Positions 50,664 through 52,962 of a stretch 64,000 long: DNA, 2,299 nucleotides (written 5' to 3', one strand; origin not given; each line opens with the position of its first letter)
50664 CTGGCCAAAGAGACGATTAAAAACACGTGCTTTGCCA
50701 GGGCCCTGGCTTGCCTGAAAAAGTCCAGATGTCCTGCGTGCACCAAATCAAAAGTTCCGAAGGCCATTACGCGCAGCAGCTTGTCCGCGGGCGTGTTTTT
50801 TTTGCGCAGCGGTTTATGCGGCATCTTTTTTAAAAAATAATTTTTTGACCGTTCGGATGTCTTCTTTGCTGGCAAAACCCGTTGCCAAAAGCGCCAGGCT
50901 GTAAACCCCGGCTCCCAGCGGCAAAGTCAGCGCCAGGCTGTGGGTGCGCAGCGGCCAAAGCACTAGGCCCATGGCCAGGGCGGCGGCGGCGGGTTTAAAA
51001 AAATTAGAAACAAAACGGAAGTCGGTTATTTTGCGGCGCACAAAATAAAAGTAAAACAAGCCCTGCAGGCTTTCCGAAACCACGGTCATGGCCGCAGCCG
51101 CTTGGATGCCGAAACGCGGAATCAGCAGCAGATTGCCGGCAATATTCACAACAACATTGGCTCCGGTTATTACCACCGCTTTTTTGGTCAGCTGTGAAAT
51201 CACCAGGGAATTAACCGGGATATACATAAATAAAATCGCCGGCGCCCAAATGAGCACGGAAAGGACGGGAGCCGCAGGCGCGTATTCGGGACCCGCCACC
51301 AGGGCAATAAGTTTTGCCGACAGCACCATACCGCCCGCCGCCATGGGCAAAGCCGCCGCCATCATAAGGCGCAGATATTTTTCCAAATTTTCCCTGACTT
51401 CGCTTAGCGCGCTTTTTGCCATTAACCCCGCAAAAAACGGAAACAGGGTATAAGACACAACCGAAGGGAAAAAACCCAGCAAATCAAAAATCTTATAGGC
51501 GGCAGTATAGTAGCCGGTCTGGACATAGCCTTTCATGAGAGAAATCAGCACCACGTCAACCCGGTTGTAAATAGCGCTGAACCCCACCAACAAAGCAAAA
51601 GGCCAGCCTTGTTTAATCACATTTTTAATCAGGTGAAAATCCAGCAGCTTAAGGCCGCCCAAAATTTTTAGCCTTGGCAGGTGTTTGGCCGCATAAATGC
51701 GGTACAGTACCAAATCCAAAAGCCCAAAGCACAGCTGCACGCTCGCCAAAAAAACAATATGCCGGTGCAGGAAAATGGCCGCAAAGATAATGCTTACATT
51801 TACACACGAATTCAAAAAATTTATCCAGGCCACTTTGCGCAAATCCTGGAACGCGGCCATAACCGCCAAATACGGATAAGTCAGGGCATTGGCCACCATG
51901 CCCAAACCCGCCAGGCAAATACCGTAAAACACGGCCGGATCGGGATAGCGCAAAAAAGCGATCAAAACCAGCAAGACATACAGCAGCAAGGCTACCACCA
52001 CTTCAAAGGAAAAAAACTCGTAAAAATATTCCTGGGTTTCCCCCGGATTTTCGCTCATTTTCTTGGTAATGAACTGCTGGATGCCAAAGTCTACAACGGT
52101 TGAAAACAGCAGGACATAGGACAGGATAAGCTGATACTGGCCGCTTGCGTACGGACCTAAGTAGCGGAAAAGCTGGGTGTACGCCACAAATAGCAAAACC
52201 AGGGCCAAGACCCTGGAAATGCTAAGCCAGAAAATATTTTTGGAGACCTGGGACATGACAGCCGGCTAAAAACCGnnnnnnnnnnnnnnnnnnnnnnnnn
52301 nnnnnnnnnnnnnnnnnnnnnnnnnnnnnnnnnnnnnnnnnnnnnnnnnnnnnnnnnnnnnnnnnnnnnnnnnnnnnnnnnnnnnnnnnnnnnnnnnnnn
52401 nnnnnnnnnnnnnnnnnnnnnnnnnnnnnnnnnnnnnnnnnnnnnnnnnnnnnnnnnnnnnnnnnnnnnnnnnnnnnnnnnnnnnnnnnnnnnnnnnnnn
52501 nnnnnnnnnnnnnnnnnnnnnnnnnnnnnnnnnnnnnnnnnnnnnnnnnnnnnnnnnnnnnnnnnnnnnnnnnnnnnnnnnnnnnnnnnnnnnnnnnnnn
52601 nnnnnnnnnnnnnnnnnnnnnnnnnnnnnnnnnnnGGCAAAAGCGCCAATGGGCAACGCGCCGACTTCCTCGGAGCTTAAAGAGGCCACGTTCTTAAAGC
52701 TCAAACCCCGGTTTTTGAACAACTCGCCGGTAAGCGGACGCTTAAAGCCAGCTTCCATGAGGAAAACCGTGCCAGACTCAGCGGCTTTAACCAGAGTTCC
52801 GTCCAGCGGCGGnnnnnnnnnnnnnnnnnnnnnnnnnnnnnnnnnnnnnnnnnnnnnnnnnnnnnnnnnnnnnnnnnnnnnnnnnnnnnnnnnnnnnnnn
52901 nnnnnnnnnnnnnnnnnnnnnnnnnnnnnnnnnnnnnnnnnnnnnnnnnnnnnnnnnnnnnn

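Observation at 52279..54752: Unassigned ~60-aa repeat module shared by a secreted S8 subtilisin and the adjacent secreted protein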

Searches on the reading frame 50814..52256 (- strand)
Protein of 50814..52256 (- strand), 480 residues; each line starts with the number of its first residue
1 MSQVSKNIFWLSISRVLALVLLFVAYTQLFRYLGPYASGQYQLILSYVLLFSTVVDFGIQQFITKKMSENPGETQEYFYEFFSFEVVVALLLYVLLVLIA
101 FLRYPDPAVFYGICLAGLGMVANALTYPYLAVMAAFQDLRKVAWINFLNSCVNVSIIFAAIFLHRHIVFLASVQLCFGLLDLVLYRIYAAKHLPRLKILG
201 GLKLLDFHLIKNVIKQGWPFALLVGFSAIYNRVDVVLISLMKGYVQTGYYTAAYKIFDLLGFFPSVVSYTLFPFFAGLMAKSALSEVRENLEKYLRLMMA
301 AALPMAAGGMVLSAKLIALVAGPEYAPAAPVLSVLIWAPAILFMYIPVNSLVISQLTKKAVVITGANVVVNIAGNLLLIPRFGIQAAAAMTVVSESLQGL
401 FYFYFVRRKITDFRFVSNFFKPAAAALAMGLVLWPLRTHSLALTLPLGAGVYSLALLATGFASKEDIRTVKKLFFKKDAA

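Call 20: search_protein_families(library=pfam, proteins=[window:50814-52256:-], max_evalue=0.001)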
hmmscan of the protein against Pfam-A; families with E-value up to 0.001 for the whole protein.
window:50814-52256:- (480 aa): 3 families
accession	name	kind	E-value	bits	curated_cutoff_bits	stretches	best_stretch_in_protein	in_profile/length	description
PF01943.22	Polysacc_synt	-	3.8e-25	89.3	28.2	1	5-278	2-273/274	Polysaccharide biosynthesis protein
PF13440.11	Polysacc_synt_3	-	1.6e-16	60.8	23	1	30-329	3-292/293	Polysaccharide biosynthesis protein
PF03023.19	MurJ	-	1.3e-09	37.6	27.4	1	147-434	132-430/451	Lipid II flippase MurJ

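Call 76: search_protein_families(library=ncbifam, proteins=[window:50814-52256:-], max_evalue=0.00001)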
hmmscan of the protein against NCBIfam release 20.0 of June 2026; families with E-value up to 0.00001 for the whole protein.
window:50814-52256:- (480 aa): 3 families
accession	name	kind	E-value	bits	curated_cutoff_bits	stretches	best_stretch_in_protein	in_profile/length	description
NF041871.1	Wzx_EPS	equivalog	2.1e-14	53.1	800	1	25-471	23-472/492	exopolysaccharide biosynthesis flippase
TIGR01695.1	murJ_mviN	equivalog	5.3e-09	35.3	235.55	1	149-438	160-462/506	murein biosynthesis integral membrane protein MurJ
NF007773.0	PRK10459.1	equivalog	4.7e-07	29.2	273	1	10-436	13-435/492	MOP flippase family protein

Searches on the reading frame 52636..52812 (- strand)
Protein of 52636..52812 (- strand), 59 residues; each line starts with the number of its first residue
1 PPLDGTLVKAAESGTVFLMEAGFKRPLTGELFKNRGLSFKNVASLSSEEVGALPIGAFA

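Call 36: search_protein_representatives(alignment_id=A3)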
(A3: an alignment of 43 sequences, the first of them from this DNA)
Query: 43 sequences, 59 profile positions. Proteins with E-value up to 0.001 (for the whole library): 4094; up to 1e-10: 1381; up to 1e-30: 123. The best 150 are listed.
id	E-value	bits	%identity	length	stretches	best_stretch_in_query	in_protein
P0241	1.4e-140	473.4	-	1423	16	3-59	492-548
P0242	2.6e-127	430.9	-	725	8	1-58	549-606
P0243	3.7e-110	376.0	-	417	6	1-59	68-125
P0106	1.4e-98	338.9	-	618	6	1-57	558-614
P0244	1.0e-94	326.5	-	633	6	2-58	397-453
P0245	3.8e-93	321.5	-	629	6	2-58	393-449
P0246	2.4e-83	290.1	-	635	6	2-57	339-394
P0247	3.2e-79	276.9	-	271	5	1-59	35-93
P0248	5.0e-79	276.3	-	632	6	1-59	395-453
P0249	2.0e-76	267.9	-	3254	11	2-57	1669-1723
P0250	8.1e-75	262.8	-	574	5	1-59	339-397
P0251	3.8e-73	257.5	-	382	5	1-57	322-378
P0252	7.8e-73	256.5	-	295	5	2-59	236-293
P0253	3.3e-71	251.2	-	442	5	2-59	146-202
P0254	1.7e-65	233.0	-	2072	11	2-57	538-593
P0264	2.7e-54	197.1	-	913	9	1-56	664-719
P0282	7.1e-46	170.1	-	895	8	3-59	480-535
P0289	1.1e-42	159.9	-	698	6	2-59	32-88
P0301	6.2e-40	151.1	-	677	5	5-59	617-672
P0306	1.0e-38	147.2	-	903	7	3-59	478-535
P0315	8.1e-37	141.1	-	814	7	2-59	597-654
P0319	2.5e-35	136.4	-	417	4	1-58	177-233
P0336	1.4e-33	130.7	-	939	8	2-59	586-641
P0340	4.8e-33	129.0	-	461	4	2-57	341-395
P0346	9.9e-32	124.8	-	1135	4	4-59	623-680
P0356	4.8e-31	122.6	-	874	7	2-58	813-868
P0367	3.7e-30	119.8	-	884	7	4-59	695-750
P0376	2.2e-29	117.3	-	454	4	1-59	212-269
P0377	2.4e-29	117.2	-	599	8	1-23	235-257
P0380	3.7e-29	116.6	-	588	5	5-58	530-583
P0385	6.5e-29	115.8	-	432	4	4-59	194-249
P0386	6.8e-29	115.7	-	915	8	3-48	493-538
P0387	6.9e-29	115.7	-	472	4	1-57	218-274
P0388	8.3e-29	115.4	-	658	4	2-59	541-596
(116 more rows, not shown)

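Call 39: predict_structure(alignment_id=A3)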
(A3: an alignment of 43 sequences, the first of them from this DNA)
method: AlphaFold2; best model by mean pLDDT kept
length: 59 residues; sequences in the alignment: 43
mean_pLDDT: 75.6   pTM: 0.52
mean pLDDT of the five models: 75.6, 75.4, 73.5, 71.1, 67.8
residues with pLDDT >= 90: 0; 70-90: 48; 50-70: 11; < 50: 0
segments of 3 or more residues with pLDDT < 50: none
pLDDT, mean of each block of 10 residues (from residue 1): 74 79 78 72 80 69
secondary structure, 60 per line:
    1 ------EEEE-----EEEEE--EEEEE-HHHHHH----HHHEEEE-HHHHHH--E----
elements in order: E7-10 E16-20 E23-27 H29-34 E42-45 H47-52

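Call 41: search_protein_families(library=pfam, alignment_id=A4, max_evalue=0.001)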
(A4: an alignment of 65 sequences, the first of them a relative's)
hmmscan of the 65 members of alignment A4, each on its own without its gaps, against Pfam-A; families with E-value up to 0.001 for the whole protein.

A. member 1, P0264 (913 aa): 2 families
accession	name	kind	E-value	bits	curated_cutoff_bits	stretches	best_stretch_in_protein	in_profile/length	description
PF01832.25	Glucosaminidase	-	2.5e-09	38.3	30.2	1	35-141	4-119/123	Mannosyl-glycoprotein endo-beta-N-acetylglucosaminidase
PF16158.11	N_BRCA1_IG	-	1.3e-05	26.1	28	0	559-640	6-91/108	Ig-like domain from next to BRCA1 gene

B. families by the number of members that match (of 65 scanned): 32 families (the first 25 are shown)
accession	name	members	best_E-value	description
PF00082.27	Peptidase_S8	11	1.5e-64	Subtilase family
PF08486.15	SpoIID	10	5.4e-18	Stage II sporulation protein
PF05108.18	T7SS_ESX1_EccB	9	8.8e-17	Type VII secretion system ESX-1, transport TM domain B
PF01510.30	Amidase_2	7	1.7e-15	N-acetylmuramoyl-L-alanine amidase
PF01551.29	Peptidase_M23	3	2.3e-17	Peptidase family M23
PF22148.1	Fervidolysin_NPro-like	3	4.7e-15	Fervidolysin N-terminal prodomain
PF01832.25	Glucosaminidase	2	1.5e-14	Mannosyl-glycoprotein endo-beta-N-acetylglucosaminidase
PF16158.11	N_BRCA1_IG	2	1.3e-11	Ig-like domain from next to BRCA1 gene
PF18884.5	TSP3_bac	2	2.6e-07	Bacterial TSP3 repeat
PF16361.10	Peptidase_S8_N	2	2.7e-07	N-terminal of Subtilase family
PF19190.6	BACON_2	2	2.2e-06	Viral BACON domain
PF19077.6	Big_13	2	3.1e-06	Bacterial Ig-like domain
PF00041.27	fn3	2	1.7e-05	Fibronectin type III domain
PF03808.19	Glyco_tran_WecG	1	1.8e-47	Glycosyl transferase WecG/TagA/CpsF family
PF05345.18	He_PIG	1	5.6e-31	Putative Ig domain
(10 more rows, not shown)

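Call 42: fold_search(model_id=the predicted structure, library=pdb)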
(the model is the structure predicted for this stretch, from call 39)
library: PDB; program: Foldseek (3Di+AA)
matches with E <= 10: 184; with E <= 0.001: 0
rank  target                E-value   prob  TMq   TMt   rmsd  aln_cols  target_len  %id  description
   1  3x3m                  1.2e-02  1.00  0.66  0.12   3.5        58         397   21  Crystal structure of EccB1 of Mycobacterium tuberculosis in spacegroup P212121 (released 2015-12-09)
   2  3x3n                  3.8e-02  0.99  0.66  0.12   5.5        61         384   21  Crystal structure of EccB1 of Mycobacterium tuberculosis in spacegroup P21 (released 2015-12-09)
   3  5ebd                  7.6e-02  0.99  0.67  0.12   3.4        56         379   20  Crystal structure of EccB1 of Mycobacterium tuberculosis in spacegroup P21 (state IV) (released 2016-02-17)
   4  4kk7                  8.1e-02  0.99  0.68  0.12   2.6        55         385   20  Structure of EccB1 from the type VII (ESX-1) secretion system of Mycobacterium tuberculosis. (released 2013-06-19)
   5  7np7_B1               8.1e-02  0.87  0.52  0.09   3.5        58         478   21  Structure of an intact ESX-5 inner membrane complex, Composite C1 model (released 2021-06-02)
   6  7np7_B4               9.3e-02  0.87  0.53  0.09   3.5        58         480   21  Structure of an intact ESX-5 inner membrane complex, Composite C1 model (released 2021-06-02)
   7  5cyu                  1.1e-01  0.96  0.65  0.13   3.2        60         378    8  Structure of the soluble domain of EccB1 from the Mycobacterium smegmatis ESX-1 secretion system. (released 2015-08-12)
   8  7nps_B4               1.1e-01  0.97  0.63  0.11   3.0        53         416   15  Structure of the periplasmic assembly from the ESX-5 inner membrane complex, C1 model (released 2021-05-26)
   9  7nps_B1               1.4e-01  0.95  0.64  0.12   3.5        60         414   13  Structure of the periplasmic assembly from the ESX-5 inner membrane complex, C1 model (released 2021-05-26)
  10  5ebc                  2.4e-01  0.89  0.60  0.12   2.9        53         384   21  Crystal structure of EccB1 of Mycobacterium tuberculosis in spacegroup P21 (state III) (released 2016-02-17)
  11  6ist_C                2.8e-01  0.38  0.47  0.16   5.3        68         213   13  Crystal structure of a wild type endolysin LysIME-EF1 (released 2019-11-20)
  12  6sgy_A                9.0e-01  0.60  0.63  0.11   3.0        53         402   15  Structure of EccB3 dimer from the ESX-3 core complex (released 2019-10-09)
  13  7d55_A                1.0e+00  0.16  0.42  0.31   7.1        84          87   12  Crystal structure of lys170 CBD (released 2021-06-09)
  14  1a62                  1.4e+00  0.18  0.37  0.20   3.4        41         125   17  CRYSTAL STRUCTURE OF THE RNA-BINDING DOMAIN OF THE TRANSCRIPTIONAL TERMINATOR PROTEIN RHO (released 1998-06-17)
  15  3c7x                  1.6e+00  0.13  0.40  0.14   9.5        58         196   10  Hemopexin-like domain of matrix metalloproteinase 14 (released 2009-02-10)
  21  6ist_A                2.4e+00  0.13  0.47  0.41   5.2        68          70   13  Crystal structure of a wild type endolysin LysIME-EF1 (released 2019-11-20)
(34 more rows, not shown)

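Call 43: search_protein_families(library=pfam, proteins=[P0282, P0306, P0336, P0356, P0367, P0386, P0388, P0377, P0315, P0301], max_evalue=0.01)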
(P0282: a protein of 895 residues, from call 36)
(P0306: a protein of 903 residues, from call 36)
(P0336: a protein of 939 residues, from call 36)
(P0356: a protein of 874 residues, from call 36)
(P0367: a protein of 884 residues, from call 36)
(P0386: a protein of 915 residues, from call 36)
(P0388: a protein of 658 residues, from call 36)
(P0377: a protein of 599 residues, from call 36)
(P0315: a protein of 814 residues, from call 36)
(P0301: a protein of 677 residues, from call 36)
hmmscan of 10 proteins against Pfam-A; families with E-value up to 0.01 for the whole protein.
P0282 (895 aa): 1 family
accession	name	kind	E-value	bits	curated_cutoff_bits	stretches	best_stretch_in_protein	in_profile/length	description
PF08486.15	SpoIID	-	5.4e-18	65.9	23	1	190-277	10-97/97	Stage II sporulation protein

P0306 (903 aa): 1 family
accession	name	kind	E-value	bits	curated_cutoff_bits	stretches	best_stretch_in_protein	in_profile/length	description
PF08486.15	SpoIID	-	1.9e-11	44.9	23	1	197-288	8-97/97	Stage II sporulation protein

P0336 (939 aa): 1 family
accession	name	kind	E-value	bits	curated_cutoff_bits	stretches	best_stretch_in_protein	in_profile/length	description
PF01510.30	Amidase_2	-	1.6e-14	54.8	26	1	197-349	4-131/131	N-acetylmuramoyl-L-alanine amidase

P0356 (874 aa): 2 families
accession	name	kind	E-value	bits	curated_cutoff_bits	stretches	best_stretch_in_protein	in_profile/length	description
PF00082.27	Peptidase_S8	-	2.1e-58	198.4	21.8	1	147-415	2-288/288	Subtilase family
PF22148.1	Fervidolysin_NPro-like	-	3.4e-10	40.6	21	1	36-108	9-81/81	Fervidolysin N-terminal prodomain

P0367 (884 aa): 2 families
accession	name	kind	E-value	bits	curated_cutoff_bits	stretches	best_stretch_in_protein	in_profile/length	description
PF19190.6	BACON_2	-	2.5e-05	24.6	25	1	592-675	6-84/94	Viral BACON domain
PF01464.25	SLT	-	0.0029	17.6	21.3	1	97-208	11-96/117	Transglycosylase SLT domain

P0386 (915 aa): 2 families
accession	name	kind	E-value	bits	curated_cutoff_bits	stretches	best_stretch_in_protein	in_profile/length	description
PF08486.15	SpoIID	-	2.1e-12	47.9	23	1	210-296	12-97/97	Stage II sporulation protein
PF05108.18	T7SS_ESX1_EccB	-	1.7e-07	30.7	27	0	617-676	181-241/474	Type VII secretion system ESX-1, transport TM domain B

P0388 (658 aa): 2 families
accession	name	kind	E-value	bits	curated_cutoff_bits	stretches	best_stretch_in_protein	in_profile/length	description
PF00082.27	Peptidase_S8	-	2.7e-64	217.7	21.8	1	158-403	2-288/288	Subtilase family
PF22148.1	Fervidolysin_NPro-like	-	4.7e-15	56.2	21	1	44-120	7-81/81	Fervidolysin N-terminal prodomain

P0377 (599 aa): 0 families

P0315 (814 aa): 1 family
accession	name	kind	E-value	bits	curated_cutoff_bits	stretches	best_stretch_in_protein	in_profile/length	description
PF05108.18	T7SS_ESX1_EccB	-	1.7e-07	30.7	27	0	467-521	171-226/474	Type VII secretion system ESX-1, transport TM domain B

P0301 (677 aa): 2 families
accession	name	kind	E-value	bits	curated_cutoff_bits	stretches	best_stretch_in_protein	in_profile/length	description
PF05108.18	T7SS_ESX1_EccB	-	8.8e-17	61.4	27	1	180-244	183-247/474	Type VII secretion system ESX-1, transport TM domain B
PF05257.22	CHAP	-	1.3e-14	54.9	26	1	45-118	6-81/81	CHAP domain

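Call 45: list_cluster_members(proteins=[P0301, P0282, P0336, P0241, P0249, P0289, P0264, P0388, P0315, P0346])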
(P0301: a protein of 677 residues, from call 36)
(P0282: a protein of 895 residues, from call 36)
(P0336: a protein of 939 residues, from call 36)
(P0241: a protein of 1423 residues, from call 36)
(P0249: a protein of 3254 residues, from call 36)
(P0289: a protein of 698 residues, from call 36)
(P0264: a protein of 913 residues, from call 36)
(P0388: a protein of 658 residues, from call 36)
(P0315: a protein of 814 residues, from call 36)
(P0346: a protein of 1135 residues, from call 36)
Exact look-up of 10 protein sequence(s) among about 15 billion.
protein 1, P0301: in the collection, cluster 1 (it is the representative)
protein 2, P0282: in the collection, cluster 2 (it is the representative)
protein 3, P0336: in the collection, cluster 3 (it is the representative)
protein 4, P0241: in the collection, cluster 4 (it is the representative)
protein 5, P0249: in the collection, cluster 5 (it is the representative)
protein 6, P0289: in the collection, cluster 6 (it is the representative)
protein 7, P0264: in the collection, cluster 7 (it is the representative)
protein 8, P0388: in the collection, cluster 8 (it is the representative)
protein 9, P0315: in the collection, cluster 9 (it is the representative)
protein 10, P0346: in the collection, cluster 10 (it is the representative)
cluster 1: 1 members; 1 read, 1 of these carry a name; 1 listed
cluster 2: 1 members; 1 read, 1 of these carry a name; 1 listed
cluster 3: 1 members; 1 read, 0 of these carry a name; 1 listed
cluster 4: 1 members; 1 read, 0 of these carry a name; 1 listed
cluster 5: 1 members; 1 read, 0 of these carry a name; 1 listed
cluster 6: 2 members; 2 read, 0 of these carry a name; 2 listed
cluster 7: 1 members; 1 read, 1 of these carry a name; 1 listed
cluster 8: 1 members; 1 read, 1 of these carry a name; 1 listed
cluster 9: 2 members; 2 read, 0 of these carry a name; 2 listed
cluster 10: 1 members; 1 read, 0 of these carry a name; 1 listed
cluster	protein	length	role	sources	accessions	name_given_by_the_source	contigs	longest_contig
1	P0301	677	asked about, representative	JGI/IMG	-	surface antigen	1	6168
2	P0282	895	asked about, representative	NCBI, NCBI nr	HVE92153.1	MAG TPA: SpoIID/LytB domain-containing protein [Actinomycetota bacterium] | SpoIID/LytB domain-containing protein [Actinomycetota bacterium]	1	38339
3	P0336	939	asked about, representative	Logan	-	-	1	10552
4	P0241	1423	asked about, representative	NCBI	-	-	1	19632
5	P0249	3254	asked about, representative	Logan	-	-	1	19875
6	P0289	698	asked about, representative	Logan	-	-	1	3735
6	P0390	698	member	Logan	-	-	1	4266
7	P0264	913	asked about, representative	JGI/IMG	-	hypothetical protein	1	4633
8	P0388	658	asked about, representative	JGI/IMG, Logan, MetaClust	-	\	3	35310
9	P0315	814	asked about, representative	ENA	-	-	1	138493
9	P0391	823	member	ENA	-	-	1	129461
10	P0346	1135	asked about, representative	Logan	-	-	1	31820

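Call 53: search_protein_families(library=phrogs, proteins=[P0340, P0376, P0385, P0387, P0380, P0319, P0301, P0289], max_evalue=0.1)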
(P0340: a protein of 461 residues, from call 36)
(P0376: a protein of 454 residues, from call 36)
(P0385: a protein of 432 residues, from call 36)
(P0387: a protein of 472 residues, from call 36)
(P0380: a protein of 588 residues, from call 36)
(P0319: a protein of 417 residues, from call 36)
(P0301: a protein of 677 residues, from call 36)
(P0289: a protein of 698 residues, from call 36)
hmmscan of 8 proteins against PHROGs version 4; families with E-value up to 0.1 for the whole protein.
P0340 (461 aa): 1 family
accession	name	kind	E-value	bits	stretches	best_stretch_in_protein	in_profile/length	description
phrog_9616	-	unknown function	3.7e-22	79.6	3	339-456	2-117/118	-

P0376 (454 aa): 1 family
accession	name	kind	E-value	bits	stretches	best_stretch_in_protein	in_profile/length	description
phrog_9616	-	unknown function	2.2e-24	86.8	2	334-451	3-117/118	-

P0385 (432 aa): 1 family
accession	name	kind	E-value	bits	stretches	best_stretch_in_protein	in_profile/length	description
phrog_9616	-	unknown function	1.6e-16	61.4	2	314-432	3-118/118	-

P0387 (472 aa): 1 family
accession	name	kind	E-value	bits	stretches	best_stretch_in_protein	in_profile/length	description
phrog_9616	-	unknown function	1.3e-22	81.1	2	341-460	3-117/118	-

P0380 (588 aa): 3 families
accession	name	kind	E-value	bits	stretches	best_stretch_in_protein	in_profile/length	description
phrog_9616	-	unknown function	2.1e-17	64.3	2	527-585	59-118/118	-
phrog_2692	-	unknown function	0.059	14.3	0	337-361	16-40/59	-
phrog_31413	-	unknown function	0.082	14.3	0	470-481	30-41/81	-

P0319 (417 aa): 2 families
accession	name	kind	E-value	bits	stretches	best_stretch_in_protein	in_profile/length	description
phrog_9616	-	unknown function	8.4e-20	72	2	298-416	2-117/118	-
phrog_14153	-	unknown function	0.013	16.6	0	372-411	23-62/84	-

P0301 (677 aa): 5 families
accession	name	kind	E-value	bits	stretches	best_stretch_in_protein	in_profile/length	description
phrog_9616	-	unknown function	4.5e-11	43.8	0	180-236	61-117/118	-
phrog_13164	-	other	2.5e-05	25.6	0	340-371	43-74/89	ATPase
phrog_28649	-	unknown function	0.0056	16.8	1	28-119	281-374/398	-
phrog_12367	-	lysis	0.0095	16.6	1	59-131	56-129/252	endolysin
phrog_8781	-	lysis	0.027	15.4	1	78-143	72-140/178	endolysin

P0289 (698 aa): 2 families
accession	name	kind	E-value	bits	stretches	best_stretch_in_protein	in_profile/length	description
phrog_9616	-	unknown function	3.2e-47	160.4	5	209-328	3-116/118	-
phrog_2420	-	tail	0.024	15.2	0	78-99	100-121/156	tail fiber protein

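Call 66: search_solved_structures(query=P0301, max_evalue=1, show_alignments=1)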
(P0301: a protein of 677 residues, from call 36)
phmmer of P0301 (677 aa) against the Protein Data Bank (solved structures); distinct sequences matched with E-value up to 1: 7.
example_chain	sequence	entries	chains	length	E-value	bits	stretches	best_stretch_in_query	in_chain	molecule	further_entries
2lrj_A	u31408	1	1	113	2.7e-09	39.2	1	45-123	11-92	Staphyloxanthin biosynthesis protein, putative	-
2k3a_A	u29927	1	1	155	1.4e-06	30.2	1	44-122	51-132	CHAP domain protein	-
9eum_A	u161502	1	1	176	3.2e-06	29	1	40-128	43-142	Peptidase C51 domain-containing protein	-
5t1q_A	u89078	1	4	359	5.9e-05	24.8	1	43-118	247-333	N-acetylmuramoyl-L-alanine amidase domain-containing protein SAOUHSC_02979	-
9euf_E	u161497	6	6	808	8.6e-05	24.3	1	44-128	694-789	Peptidase C51 domain-containing protein | ORF56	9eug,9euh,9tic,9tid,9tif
9r6w_AAA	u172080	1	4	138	0.0052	18.4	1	44-124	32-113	Peptidoglycan hydrolase PcsB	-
9r7g_A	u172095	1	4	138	0.0087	17.7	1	59-124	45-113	Peptidoglycan hydrolase PcsB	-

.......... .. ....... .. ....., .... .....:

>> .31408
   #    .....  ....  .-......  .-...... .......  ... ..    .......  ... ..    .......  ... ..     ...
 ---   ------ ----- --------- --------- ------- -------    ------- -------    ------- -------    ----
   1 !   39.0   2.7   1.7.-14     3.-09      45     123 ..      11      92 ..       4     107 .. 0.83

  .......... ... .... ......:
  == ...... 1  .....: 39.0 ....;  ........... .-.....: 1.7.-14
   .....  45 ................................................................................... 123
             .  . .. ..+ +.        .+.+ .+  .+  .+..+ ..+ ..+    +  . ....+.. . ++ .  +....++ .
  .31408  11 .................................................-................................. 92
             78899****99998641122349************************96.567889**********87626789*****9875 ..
